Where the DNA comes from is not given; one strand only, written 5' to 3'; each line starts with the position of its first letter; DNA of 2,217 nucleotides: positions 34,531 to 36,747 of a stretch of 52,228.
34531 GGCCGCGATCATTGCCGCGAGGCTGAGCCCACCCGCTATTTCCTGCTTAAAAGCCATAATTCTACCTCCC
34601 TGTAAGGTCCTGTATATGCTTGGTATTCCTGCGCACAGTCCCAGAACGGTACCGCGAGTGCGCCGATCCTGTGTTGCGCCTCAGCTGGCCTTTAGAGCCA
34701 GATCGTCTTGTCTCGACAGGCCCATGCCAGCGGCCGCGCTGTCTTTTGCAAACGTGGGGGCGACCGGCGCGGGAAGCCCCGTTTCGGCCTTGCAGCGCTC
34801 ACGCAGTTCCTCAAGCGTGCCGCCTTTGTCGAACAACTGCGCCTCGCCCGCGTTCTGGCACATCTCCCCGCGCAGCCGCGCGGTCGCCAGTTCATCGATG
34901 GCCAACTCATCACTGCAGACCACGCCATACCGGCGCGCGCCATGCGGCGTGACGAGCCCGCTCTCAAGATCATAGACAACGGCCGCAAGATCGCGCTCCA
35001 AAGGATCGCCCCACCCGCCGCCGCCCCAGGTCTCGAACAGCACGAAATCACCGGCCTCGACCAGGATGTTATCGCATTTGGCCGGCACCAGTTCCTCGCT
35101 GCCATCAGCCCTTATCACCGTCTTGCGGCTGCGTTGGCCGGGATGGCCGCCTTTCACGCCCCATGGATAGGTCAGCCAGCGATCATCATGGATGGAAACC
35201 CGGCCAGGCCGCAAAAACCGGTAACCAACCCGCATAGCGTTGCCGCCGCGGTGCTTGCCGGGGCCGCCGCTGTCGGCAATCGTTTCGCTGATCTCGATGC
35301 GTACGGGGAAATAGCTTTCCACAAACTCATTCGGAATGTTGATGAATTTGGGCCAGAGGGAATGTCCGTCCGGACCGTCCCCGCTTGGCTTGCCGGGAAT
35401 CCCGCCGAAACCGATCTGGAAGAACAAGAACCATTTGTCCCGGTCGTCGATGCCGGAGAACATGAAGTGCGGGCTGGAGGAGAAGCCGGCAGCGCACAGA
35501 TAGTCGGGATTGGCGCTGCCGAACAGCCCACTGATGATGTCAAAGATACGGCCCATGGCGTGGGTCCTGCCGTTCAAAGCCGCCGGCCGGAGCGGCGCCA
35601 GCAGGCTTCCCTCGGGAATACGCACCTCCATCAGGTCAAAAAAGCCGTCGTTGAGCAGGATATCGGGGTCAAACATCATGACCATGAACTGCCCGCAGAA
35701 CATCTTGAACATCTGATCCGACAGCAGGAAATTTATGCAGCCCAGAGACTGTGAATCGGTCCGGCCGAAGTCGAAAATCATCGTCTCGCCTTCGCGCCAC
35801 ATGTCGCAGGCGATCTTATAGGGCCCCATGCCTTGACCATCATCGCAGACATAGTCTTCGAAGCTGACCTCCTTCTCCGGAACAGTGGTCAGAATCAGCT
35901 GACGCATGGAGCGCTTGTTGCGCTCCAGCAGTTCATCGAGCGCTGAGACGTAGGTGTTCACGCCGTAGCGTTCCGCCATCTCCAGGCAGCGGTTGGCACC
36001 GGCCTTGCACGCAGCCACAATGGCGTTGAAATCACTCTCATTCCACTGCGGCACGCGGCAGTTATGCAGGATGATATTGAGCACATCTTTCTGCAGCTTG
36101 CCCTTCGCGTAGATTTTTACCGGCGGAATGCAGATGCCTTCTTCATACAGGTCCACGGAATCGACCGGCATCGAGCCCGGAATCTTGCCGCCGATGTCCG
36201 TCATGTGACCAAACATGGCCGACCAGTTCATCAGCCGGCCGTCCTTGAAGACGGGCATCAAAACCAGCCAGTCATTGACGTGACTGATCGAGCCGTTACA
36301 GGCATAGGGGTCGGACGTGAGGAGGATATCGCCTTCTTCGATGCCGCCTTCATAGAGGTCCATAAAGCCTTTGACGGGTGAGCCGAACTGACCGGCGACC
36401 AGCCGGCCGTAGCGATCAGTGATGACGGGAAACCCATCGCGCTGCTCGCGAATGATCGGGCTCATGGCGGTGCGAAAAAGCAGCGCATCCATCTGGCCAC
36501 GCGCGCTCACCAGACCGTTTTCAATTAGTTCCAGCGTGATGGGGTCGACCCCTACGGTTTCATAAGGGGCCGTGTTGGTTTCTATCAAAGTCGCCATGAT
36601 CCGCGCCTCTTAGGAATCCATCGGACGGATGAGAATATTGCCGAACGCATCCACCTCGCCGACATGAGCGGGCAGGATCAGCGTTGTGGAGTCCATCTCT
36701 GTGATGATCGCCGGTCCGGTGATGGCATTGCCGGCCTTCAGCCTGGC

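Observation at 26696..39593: Locus 2: TonB receptor + HyuAB + C45 Ntn-hydrolase + Cys-amidohydrolase + CoA-transferase/ACAD/MaoC/CitE operon with divergent GntR - best candidate for an undescribed cyclic-amide catabolic system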

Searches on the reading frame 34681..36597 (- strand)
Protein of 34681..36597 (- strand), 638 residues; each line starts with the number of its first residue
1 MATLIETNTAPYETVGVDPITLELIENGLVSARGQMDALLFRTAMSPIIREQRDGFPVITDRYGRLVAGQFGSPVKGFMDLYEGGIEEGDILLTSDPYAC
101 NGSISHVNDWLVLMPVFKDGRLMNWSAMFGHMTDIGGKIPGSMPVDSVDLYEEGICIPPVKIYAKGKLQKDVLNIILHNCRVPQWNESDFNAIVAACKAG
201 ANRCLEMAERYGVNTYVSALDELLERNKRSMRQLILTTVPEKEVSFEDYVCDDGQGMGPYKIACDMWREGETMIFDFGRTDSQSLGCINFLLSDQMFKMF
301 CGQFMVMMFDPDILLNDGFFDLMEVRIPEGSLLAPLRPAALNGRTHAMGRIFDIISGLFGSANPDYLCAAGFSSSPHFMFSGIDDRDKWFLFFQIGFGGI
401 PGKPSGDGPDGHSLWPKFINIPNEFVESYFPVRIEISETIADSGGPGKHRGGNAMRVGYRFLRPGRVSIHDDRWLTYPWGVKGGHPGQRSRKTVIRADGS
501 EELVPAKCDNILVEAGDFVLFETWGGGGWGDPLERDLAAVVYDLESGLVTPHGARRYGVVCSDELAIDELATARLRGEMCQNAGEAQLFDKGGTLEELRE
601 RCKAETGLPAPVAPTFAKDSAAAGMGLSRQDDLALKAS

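Call 3: search_protein_families(library=pfam, proteins=[window:34681-36597:-])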
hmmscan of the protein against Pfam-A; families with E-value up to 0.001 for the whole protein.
window:34681-36597:- (638 aa): 1 family
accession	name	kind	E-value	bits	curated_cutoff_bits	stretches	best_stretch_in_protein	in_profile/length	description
PF02538.19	Hydantoinase_B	-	6.5e-146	487.2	26.8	1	18-532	1-519/519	Hydantoinase B/oxoprolinase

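Call 4: search_protein_families(library=ncbifam, proteins=[window:34681-36597:-])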
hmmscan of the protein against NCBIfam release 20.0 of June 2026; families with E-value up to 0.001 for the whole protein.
window:34681-36597:- (638 aa): 2 families
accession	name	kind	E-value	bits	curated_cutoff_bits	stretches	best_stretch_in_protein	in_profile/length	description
NF050157.1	CapLactmsBetCapB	equivalog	4.4e-60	203.6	1000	1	17-576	1-575/577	caprolactamase subunit beta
NF042976.1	AcphenoCarb_ApcD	equivalog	1.6e-31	109.3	1500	2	85-454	107-482/685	acetophenone carboxylase subunit delta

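Call 30: find_homologous_proteins(query=window:34681-36597:-, max_evalue=1e-50)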
Query window:34681-36597:- (638 aa): 6719 proteins with E <= 1e-50 among 8000 candidates; the best 120 are listed.
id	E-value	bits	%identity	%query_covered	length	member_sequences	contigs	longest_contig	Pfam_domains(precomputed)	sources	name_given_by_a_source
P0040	0.0e+0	1251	84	97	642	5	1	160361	PF02538.20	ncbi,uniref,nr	ncbi:hydantoinase B/oxoprolinase family protein [Eilatimonas milleporae]|uniref:N-methylhydantoinase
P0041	0.0e+0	1094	74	97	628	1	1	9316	PF02538.20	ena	-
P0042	0.0e+0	1078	70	99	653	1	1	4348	PF02538.20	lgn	-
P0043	0.0e+0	1066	71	97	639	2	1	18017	PF02538.20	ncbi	-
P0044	0.0e+0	1065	71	97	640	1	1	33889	PF02538.20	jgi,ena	-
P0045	0.0e+0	1062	71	97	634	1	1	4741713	PF02538.20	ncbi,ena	-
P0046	0.0e+0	1058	71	97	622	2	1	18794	PF02538.20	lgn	-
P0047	0.0e+0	1056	71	97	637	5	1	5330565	PF02538.20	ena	-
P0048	0.0e+0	1056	70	96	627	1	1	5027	PF02538.20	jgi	jgi:N-methylhydantoinase B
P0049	0.0e+0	1056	71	96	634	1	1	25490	PF02538.20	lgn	-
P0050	0.0e+0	1055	71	97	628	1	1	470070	PF02538.20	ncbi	-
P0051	0.0e+0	1054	70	97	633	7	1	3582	PF02538.20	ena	-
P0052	0.0e+0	1048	70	97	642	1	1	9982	PF02538.20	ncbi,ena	-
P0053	0.0e+0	1048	70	97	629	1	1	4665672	PF02538.20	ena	-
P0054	0.0e+0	1047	70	97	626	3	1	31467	PF02538.20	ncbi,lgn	-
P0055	0.0e+0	1047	69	96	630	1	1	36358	PF02538.20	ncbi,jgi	-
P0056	0.0e+0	1045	71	97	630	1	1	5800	PF02538.20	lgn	-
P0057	0.0e+0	1043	70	97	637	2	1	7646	PF02538.20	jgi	jgi:N-methylhydantoinase B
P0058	0.0e+0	1043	69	97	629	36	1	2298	PF02538.20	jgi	-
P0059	0.0e+0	1041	67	99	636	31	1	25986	PF02538.20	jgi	jgi:N-methylhydantoinase B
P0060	0.0e+0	1039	69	97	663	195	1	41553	PF02538.20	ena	-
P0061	0.0e+0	1039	69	97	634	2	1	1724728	PF02538.20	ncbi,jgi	-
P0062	0.0e+0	1037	68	97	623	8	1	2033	PF02538.20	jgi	jgi:N-methylhydantoinase B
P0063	0.0e+0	1036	68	97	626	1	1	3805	PF02538.20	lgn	-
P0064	0.0e+0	1034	68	95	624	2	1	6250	PF02538.20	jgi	jgi:N-methylhydantoinase B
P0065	0.0e+0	1031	69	95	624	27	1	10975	PF02538.20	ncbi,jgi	ncbi:MAG: N-methylhydantoinase B [Gammaproteobacteria bacterium]|jgi:N-methylhydantoinase B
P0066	0.0e+0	1030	69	97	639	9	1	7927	PF02538.20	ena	-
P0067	0.0e+0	1027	70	97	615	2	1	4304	PF02538.20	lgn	-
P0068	0.0e+0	1026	67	97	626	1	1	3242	PF02538.20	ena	-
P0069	0.0e+0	1023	70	97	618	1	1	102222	PF02538.20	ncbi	-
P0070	0.0e+0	1023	69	97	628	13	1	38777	PF02538.20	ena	-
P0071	0.0e+0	1021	66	97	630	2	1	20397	PF02538.20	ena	-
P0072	0.0e+0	1021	69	97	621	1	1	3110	PF02538.20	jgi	jgi:N-methylhydantoinase B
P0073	0.0e+0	1020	66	96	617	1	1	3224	PF02538.20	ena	-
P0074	0.0e+0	1018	69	97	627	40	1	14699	PF02538.20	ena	-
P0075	0.0e+0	1018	66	97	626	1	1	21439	PF02538.20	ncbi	-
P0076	0.0e+0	1017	67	97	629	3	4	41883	PF02538.20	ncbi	-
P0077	0.0e+0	1014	67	97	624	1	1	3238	PF02538.20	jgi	jgi:N-methylhydantoinase B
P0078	0.0e+0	1012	64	98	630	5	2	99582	PF02538.20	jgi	jgi:N-methylhydantoinase B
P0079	0.0e+0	1012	65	98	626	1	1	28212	PF02538.20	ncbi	ncbi:MAG: hydantoinase B/oxoprolinase family protein [Woeseia sp.]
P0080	6.3e-298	1008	67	97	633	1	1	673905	PF02538.20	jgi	jgi:N-methylhydantoinase B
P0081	1.1e-297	1007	67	97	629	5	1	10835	PF02538.20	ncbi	-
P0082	3.2e-297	1005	68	97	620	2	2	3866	PF02538.20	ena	-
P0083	8.4e-297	1004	67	97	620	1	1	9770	PF02538.20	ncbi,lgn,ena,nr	ncbi:MAG: hydantoinase B/oxoprolinase family protein [Gammaproteobacteria bacterium]|nr:hydantoinase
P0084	9.7e-297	1004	64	98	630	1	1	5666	PF02538.20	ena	-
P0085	1.7e-296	1003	66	96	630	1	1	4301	PF02538.20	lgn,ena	-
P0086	3.1e-296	1002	65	96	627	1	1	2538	PF02538.20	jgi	jgi:N-methylhydantoinase B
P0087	5.1e-296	1002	64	98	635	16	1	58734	PF02538.20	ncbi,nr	ncbi:MAG: hydantoinase B/oxoprolinase family protein [Gammaproteobacteria bacterium]|nr:hydantoinase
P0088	1.2e-295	1000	65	97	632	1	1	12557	PF02538.20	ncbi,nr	ncbi:MAG: 5-oxoprolinase [Chromatiales bacterium]|nr:MAG: 5-oxoprolinase [Chromatiales bacterium]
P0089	1.3e-295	1000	67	96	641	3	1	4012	PF02538.20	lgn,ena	-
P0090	2.2e-295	999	65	97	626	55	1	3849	PF02538.20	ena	-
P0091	2.4e-295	999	65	97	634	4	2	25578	PF02538.20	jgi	-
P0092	2.6e-295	999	65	97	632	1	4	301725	PF02538.20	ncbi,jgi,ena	-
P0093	2.8e-295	999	65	98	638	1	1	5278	PF02538.20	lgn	-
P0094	2.8e-295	999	65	97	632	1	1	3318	PF02538.20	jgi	jgi:N-methylhydantoinase B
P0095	3.9e-295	999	65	97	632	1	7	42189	PF02538.20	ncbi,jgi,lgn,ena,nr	ncbi:MAG: hydantoinase B/oxoprolinase family protein [Chromatiales bacterium]|jgi:N-methylhydantoina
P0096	4.7e-295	998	65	98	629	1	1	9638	PF02538.20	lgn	-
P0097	5.4e-295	998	65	97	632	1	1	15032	PF02538.20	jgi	jgi:N-methylhydantoinase B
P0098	5.4e-295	998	65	97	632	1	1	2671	PF02538.20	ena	-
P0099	6.0e-295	998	65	97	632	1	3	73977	PF02538.20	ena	-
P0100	7.7e-295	998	66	96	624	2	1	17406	PF02538.20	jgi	jgi:N-methylhydantoinase B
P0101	8.2e-295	998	65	97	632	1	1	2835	PF02538.20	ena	-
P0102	1.1e-294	997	64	97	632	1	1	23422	PF02538.20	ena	-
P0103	1.3e-294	997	64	97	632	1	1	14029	PF02538.20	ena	-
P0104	1.7e-294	996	64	97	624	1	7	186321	PF02538.20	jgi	jgi:N-methylhydantoinase B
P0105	1.8e-294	996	66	96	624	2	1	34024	PF02538.20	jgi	jgi:N-methylhydantoinase B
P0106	2.0e-294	996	64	97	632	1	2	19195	PF02538.20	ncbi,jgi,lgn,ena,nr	ncbi:MAG: hydantoinase B/oxoprolinase family protein [Chromatiales bacterium]|nr:hydantoinase B/oxop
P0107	2.1e-294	996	65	97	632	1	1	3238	PF02538.20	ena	-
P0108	3.1e-294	996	67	96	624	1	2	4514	PF02538.20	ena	-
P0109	3.2e-294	996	65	96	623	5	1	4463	PF02538.20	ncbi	-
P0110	3.6e-294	995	64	97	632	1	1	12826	PF02538.20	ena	-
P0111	3.9e-294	995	64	97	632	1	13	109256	PF02538.20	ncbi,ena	-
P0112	6.5e-294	995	67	96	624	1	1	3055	PF02538.20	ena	-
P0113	6.9e-294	994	64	98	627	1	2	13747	PF02538.20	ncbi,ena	-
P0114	8.3e-294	994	64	98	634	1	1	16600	PF02538.20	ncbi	-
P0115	9.2e-294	994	65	97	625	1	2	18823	PF02538.20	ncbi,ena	ncbi:MAG: hydantoinase B/oxoprolinase family protein [Gammaproteobacteria bacterium]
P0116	9.2e-294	994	65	97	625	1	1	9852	PF02538.20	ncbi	-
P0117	9.7e-294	994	65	97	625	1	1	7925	PF02538.20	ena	-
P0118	9.9e-294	994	66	96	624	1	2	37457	PF02538.20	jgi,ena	-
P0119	1.3e-293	994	64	97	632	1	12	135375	PF02538.20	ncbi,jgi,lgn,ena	ncbi:MAG: hydantoinase B/oxoprolinase family protein [Chromatiales bacterium]|jgi:N-methylhydantoina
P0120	1.4e-293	994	64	97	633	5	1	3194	PF02538.20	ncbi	-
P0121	1.5e-293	993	65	97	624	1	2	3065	PF02538.20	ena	-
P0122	1.7e-293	993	64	97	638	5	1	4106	PF02538.20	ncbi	-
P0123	1.9e-293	993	66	96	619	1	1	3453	PF02538.20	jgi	-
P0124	2.0e-293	993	64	97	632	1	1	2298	PF02538.20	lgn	-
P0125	2.5e-293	993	65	97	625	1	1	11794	PF02538.20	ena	-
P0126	2.9e-293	992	64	97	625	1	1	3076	PF02538.20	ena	-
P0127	3.6e-293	992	65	97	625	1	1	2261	PF02538.20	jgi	-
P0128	3.7e-293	992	65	97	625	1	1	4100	PF02538.20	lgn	-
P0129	6.2e-293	991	65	96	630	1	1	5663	PF02538.20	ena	-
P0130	7.1e-293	991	65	97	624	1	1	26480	PF02538.20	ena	-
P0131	9.6e-293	991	65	97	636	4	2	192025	PF02538.20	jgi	-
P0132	1.1e-292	991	65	96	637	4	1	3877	PF02538.20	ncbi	-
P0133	1.2e-292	990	63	97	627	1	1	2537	PF02538.20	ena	-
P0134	1.3e-292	990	65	97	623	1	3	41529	PF02538.20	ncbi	ncbi:MAG: hydantoinase B/oxoprolinase family protein [Gammaproteobacteria bacterium]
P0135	1.7e-292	990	65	97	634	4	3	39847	PF02538.20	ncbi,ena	-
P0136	1.7e-292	990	64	97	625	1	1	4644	PF02538.20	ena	-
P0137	2.4e-292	989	65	97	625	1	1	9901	PF02538.20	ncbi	-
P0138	2.6e-292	989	66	97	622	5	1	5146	PF02538.20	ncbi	ncbi:MAG: hydantoinase B/oxoprolinase family protein [Gammaproteobacteria bacterium]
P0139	2.6e-292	989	64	97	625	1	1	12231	PF02538.20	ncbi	ncbi:MAG: hydantoinase B/oxoprolinase family protein [Gammaproteobacteria bacterium]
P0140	3.2e-292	989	65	97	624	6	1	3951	PF02538.20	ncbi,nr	ncbi:MAG: hydantoinase B/oxoprolinase family protein [Gammaproteobacteria bacterium]|nr:hydantoinase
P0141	3.7e-292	989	64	97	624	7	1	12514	PF02538.20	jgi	jgi:N-methylhydantoinase B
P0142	3.7e-292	989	66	97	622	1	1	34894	PF02538.20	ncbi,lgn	-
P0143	3.9e-292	989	66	96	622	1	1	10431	PF02538.20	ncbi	ncbi:MAG: hydantoinase B/oxoprolinase family protein [Gammaproteobacteria bacterium]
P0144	5.3e-292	988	65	96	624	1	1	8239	PF02538.20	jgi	jgi:N-methylhydantoinase B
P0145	5.7e-292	988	64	98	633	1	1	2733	PF02538.20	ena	-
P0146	7.8e-292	988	65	96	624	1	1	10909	PF02538.20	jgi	jgi:N-methylhydantoinase B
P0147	8.7e-292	988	65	96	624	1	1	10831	PF02538.20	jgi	jgi:N-methylhydantoinase B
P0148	1.5e-291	987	64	96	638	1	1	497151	PF02538.20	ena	-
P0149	2.2e-291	986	66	96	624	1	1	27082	PF02538.20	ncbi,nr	ncbi:MAG: hydantoinase B/oxoprolinase family protein [Pseudomonadota bacterium]|nr:hydantoinase B/ox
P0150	2.4e-291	986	66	97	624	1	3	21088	PF02538.20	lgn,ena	-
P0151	2.9e-291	986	65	97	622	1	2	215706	PF02538.20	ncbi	-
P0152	3.0e-291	986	65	96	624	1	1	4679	PF02538.20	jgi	-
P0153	3.5e-291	986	64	97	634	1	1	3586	PF02538.20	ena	-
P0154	4.5e-291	985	65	96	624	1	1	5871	PF02538.20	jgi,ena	-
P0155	1.0e-290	984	65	96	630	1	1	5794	PF02538.20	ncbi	-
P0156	1.0e-290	984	64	97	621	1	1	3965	PF02538.20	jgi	-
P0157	1.1e-290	984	65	96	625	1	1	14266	PF02538.20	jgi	jgi:N-methylhydantoinase B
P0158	1.3e-290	984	65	96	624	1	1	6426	PF02538.20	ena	-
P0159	1.5e-290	983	65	96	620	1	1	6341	PF02538.20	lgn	-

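Call 32: find_encoding_contigs(protein=P0045, flank=10000, max_places=1)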
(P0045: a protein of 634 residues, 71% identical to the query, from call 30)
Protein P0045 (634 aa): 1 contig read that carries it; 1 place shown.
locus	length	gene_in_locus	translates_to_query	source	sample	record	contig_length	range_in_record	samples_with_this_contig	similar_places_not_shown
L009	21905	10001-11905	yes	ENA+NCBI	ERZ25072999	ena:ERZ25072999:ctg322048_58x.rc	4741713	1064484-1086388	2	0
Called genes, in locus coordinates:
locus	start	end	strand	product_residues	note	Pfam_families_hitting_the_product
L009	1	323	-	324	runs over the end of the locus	PF01965:DJ-1_PfpI, PF12833:HTH_18, PF00165:HTH_AraC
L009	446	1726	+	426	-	PF01946:Thi4 (weak), PF01266:DAO, PF13450:NAD_binding_8 (faint)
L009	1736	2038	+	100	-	PF04267:SoxD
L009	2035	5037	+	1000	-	PF13510:Fer2_4, PF03486:HI0933_like (weak), PF07992:Pyr_redox_2, PF12831:FAD_oxidored, PF13450:NAD_binding_8 (weak), PF17806:SO_alpha_A3, PF01571:GCV_T, PF08669:GCV_T_C, +1 more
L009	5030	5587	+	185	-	PF04268:SoxG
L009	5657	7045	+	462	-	PF03315:SDH_beta, PF03313:SDH_alpha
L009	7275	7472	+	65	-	-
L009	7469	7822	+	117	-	-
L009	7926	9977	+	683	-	PF05378:Hydant_A_N, PF01968:Hydantoinase_A, PF19278:Hydant_A_C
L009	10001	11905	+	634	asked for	PF02538:Hydantoinase_B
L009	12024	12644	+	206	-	PF00857:Isochorismatase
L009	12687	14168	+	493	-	PF01425:Amidase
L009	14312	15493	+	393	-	PF13646:HEAT_2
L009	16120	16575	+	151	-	PF05598:DUF772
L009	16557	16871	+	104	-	-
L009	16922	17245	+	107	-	-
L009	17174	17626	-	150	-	PF22607:FAD_binding-like (weak)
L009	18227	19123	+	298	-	PF13522:GATase_6, PF13537:GATase_7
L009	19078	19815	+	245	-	PF01493:GXGXG (weak)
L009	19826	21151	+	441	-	PF01645:Glu_synthase, PF01070:FMN_dh, PF00478:IMPDH, PF03060:NMO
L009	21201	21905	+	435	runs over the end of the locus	PF00120:Gln-synt_C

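Call 33: find_encoding_contigs(protein=P0092, flank=10000, max_places=1)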
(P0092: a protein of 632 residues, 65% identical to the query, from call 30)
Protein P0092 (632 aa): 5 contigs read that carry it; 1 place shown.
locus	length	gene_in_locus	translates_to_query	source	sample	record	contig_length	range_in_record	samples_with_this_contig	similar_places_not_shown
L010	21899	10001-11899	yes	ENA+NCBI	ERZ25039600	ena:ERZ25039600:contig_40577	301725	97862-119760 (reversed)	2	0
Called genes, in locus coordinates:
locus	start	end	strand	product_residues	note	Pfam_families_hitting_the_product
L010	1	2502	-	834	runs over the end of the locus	PF07715:Plug, PF00593:TonB_dep_Rec_b-barrel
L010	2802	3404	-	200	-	PF00694:Aconitase_C, PF27512:LeuD (faint)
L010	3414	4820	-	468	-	PF00330:Aconitase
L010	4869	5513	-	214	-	PF00857:Isochorismatase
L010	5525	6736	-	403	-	PF02515:CoA_transf_3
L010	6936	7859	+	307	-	PF00682:HMGL-like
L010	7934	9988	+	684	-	PF05378:Hydant_A_N, PF01968:Hydantoinase_A, PF19278:Hydant_A_C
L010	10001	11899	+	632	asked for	PF02538:Hydantoinase_B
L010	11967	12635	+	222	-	PF00392:GntR, PF13412:HTH_24 (weak), PF07729:FCD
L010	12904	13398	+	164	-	-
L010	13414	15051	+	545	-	PF01268:FTHFS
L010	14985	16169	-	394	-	PF04055:Radical_SAM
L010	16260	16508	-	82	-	PF09656:PGPGW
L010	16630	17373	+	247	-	PF06736:TMEM175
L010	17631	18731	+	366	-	PF11199:DUF2891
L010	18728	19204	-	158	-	PF03168:LEA_2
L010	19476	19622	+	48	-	PF00115:COX1 (weak)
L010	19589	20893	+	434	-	PF00115:COX1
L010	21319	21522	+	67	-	PF02433:FixO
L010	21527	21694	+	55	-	PF05545:FixQ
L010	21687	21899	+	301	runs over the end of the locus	PF14715:FixP_N, PF00034:Cytochrom_C (weak), PF13442:Cytochrome_CBB3, PF00034:Cytochrom_C, PF13442:Cytochrome_CBB3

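Call 34: find_encoding_contigs(protein=P0148, flank=10000, max_places=1)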
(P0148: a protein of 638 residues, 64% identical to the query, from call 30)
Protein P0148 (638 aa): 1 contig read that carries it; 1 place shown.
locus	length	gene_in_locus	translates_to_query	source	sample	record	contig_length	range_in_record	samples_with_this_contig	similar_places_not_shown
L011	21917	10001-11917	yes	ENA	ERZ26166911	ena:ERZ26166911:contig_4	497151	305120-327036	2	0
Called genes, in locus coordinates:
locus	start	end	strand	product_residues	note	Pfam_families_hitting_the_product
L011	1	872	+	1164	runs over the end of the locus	PF01558:POR, PF20169:DUF6537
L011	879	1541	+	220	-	PF01596:Methyltransf_3, PF13578:Methyltransf_24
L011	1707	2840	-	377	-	PF02771:Acyl-CoA_dh_N, PF02770:Acyl-CoA_dh_M, PF00441:Acyl-CoA_dh_1, PF08028:Acyl-CoA_dh_2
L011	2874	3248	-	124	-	-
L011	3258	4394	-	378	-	PF05175:MTS, PF13489:Methyltransf_23, PF01209:Ubie_methyltran, PF08241:Methyltransf_11, PF08242:Methyltransf_12, PF13649:Methyltransf_25, PF13847:Methyltransf_31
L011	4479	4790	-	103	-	-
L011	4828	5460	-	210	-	PF00857:Isochorismatase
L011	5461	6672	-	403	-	PF02515:CoA_transf_3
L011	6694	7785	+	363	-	PF00682:HMGL-like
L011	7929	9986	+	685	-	PF05378:Hydant_A_N, PF01968:Hydantoinase_A, PF19278:Hydant_A_C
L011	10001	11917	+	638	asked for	PF02538:Hydantoinase_B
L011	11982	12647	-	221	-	-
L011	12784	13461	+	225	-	PF00392:GntR, PF07729:FCD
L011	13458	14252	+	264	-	PF00171:Aldedh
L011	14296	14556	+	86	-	PF00171:Aldedh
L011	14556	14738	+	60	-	PF00171:Aldedh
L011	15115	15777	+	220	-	PF13700:DUF4158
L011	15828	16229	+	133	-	-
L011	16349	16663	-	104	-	PF18478:PIN_10, PF18480:DUF5615 (weak)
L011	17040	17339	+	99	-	-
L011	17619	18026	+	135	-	PF01548:DEDD_Tnp_IS110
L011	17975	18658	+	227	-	PF02371:Transposase_20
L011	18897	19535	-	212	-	-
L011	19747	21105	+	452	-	PF05598:DUF772, PF01609:DDE_Tnp_1, PF13751:DDE_Tnp_1_6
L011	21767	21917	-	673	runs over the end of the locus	PF04851:ResIII, PF17757:UvrB_inter, PF27431:UvrB_3rd, PF00271:Helicase_C, PF12344:UvrB, PF02151:UVR (weak)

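Call 54: search_solved_structures(query=L009:12024-12644:+, max_evalue=1e-15)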
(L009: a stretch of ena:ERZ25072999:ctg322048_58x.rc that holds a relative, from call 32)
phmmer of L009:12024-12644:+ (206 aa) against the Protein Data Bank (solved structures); distinct sequences matched with E-value up to 1e-15: 5.
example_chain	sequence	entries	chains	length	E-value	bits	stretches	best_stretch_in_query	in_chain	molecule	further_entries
3ot4_A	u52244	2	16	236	8.9e-71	240.9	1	3-200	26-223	Putative isochorismatase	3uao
26st_A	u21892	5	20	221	6.7e-43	149.9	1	7-204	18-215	N-carbamoylsarcosine amidohydrolase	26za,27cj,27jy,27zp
4l07_A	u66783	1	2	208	2e-34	122.2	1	1-203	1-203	Hydrolase, isochorismatase family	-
4l08_B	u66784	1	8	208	3.7e-33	118.1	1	1-203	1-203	Hydrolase, isochorismatase family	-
1nba_A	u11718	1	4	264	2.5e-32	115.4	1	4-203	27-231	N-CARBAMOYLSARCOSINE AMIDOHYDROLASE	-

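Call 55: search_protein_families(library=pfam, proteins=[L009:12687-14168:+, L009:7275-7472:+, L009:7469-7822:+], max_evalue=0.0001)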
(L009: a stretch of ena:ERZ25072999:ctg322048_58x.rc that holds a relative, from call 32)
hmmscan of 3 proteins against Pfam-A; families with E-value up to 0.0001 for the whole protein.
L009:12687-14168:+ (493 aa): 1 family
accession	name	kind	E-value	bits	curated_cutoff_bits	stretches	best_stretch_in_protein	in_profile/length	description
PF01425.27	Amidase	-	4.5e-95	319.7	27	1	26-473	1-445/445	Amidase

L009:7275-7472:+ (65 aa): 0 families

L009:7469-7822:+ (117 aa): 0 families
